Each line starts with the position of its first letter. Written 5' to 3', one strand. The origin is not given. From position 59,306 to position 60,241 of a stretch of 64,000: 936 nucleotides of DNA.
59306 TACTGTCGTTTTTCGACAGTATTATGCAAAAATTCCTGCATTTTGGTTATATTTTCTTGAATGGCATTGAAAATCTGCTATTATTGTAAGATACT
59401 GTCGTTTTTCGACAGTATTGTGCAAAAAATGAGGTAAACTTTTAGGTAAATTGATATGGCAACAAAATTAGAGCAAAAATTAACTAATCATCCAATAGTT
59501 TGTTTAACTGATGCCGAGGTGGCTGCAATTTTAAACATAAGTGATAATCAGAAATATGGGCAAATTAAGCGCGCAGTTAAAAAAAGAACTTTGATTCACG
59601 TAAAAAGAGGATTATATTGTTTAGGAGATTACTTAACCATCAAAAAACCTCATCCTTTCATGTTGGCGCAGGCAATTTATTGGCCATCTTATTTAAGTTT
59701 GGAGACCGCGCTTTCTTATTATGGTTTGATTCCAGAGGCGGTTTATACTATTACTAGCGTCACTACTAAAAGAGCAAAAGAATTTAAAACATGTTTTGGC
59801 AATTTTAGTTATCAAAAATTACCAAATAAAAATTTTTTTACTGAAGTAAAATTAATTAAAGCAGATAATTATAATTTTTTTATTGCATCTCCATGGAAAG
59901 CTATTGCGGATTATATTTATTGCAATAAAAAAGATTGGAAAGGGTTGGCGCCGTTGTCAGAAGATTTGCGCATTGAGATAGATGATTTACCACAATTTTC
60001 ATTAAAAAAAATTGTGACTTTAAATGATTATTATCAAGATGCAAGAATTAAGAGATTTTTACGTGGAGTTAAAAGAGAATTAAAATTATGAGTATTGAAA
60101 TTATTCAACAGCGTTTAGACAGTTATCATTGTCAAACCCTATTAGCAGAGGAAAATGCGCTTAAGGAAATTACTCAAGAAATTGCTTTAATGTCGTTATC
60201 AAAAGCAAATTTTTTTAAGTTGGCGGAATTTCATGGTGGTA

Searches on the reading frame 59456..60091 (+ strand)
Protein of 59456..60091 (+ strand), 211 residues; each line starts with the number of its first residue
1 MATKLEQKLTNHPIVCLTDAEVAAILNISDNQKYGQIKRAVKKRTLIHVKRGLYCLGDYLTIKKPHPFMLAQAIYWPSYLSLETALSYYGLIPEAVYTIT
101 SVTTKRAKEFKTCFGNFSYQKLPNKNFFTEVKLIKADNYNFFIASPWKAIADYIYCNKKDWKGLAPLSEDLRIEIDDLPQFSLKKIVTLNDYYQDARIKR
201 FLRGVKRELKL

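Call 24: search_protein_families(library=pfam, proteins=[window:59456-60091:+], max_evalue=0.1)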
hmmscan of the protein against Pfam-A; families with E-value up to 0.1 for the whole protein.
window:59456-60091:+ (211 aa): 1 family
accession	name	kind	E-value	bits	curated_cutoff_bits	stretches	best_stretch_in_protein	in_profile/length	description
PF13338.12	AbiEi_4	-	0.0032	18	25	1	16-56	13-48/49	Transcriptional regulator, AbiEi antitoxin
